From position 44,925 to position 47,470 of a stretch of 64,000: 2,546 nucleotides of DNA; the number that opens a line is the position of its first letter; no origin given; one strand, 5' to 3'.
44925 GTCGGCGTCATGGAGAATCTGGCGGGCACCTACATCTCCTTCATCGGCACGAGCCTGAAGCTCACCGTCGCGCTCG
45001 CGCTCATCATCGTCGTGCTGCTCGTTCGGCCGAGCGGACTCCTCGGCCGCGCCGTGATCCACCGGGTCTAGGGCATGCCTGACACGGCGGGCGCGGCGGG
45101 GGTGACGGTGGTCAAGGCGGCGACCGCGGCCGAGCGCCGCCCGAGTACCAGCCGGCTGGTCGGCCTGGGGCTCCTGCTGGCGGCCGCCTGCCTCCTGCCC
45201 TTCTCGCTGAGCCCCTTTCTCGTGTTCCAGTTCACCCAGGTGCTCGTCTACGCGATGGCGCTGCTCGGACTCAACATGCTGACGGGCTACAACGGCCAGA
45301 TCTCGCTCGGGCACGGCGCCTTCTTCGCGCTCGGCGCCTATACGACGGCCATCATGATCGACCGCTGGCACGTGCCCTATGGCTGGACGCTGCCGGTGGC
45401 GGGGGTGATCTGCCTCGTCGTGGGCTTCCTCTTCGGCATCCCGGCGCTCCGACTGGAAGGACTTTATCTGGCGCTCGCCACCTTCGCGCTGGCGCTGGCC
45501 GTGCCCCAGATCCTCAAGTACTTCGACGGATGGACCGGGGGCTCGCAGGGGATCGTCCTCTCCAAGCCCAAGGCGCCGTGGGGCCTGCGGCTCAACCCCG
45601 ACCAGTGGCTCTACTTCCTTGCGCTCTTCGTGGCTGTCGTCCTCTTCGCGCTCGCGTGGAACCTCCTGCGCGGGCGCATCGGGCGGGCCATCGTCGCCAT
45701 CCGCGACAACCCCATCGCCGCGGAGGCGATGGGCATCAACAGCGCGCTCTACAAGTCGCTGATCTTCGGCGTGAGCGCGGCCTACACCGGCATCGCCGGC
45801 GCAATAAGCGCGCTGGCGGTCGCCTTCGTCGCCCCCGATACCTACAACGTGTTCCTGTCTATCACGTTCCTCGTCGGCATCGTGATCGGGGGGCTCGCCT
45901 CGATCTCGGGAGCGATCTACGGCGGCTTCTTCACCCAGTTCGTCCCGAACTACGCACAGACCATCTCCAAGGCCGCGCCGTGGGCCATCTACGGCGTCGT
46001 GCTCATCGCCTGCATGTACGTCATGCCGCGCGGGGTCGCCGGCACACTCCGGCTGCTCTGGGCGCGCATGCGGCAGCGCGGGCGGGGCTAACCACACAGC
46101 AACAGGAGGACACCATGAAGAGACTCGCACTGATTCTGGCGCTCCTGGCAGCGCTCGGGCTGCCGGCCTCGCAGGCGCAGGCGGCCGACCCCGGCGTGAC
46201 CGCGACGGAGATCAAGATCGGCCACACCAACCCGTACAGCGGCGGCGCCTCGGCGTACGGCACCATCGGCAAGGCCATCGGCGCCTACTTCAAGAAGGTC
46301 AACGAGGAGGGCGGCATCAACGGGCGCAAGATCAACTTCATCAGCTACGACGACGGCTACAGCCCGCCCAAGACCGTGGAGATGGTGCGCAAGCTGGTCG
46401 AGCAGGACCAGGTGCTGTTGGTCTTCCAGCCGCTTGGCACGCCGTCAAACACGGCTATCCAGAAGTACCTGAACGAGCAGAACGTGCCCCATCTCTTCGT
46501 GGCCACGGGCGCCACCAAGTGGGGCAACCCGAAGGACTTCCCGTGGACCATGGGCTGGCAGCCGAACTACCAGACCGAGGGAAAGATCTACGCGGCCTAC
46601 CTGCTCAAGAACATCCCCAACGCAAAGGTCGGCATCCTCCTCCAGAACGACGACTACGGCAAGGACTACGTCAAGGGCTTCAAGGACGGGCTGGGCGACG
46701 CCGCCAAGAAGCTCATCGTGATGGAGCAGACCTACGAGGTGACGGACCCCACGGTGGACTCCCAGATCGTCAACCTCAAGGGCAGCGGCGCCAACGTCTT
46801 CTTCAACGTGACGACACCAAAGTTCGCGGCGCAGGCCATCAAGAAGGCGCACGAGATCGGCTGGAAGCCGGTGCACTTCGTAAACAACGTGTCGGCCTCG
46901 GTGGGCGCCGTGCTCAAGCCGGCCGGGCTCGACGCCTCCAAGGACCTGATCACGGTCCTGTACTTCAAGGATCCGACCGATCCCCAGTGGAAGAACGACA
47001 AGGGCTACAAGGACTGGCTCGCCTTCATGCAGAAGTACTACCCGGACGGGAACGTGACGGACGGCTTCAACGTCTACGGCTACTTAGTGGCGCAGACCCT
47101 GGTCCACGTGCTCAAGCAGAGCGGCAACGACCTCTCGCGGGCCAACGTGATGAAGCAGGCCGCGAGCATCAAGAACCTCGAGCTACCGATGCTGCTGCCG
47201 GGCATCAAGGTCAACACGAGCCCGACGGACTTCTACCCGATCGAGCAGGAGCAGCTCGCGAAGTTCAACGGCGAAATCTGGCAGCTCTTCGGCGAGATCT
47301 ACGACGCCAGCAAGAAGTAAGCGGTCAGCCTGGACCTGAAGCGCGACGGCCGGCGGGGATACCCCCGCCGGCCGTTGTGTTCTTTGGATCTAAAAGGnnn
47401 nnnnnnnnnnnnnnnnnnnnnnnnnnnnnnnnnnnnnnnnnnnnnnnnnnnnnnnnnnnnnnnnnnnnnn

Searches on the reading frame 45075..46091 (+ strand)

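Call 79: search_protein_families(library=pfam, proteins=[window:45075-46091:+], max_evalue=0.00001)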
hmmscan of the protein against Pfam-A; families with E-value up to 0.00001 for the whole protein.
window:45075-46091:+ (338 aa): 1 family
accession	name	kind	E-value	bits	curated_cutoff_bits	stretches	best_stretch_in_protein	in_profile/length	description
PF02653.21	BPD_transp_2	-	2.2e-37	129.1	26.8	1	52-315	5-266/269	Branched-chain amino acid transport system / permease component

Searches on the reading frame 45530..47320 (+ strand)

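Call 80: search_protein_families(library=pfam, proteins=[window:45530-47320:+], max_evalue=0.00001)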
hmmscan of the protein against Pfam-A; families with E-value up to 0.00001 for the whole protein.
window:45530-47320:+ (596 aa): 2 families
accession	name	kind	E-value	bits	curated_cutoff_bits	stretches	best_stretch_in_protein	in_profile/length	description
PF13458.12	Peripla_BP_6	-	1.8e-54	186.1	31.7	1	227-554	1-317/343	Periplasmic binding protein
PF01094.35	ANF_receptor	-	5e-11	42.7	25.4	1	255-483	11-245/353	Receptor family ligand binding region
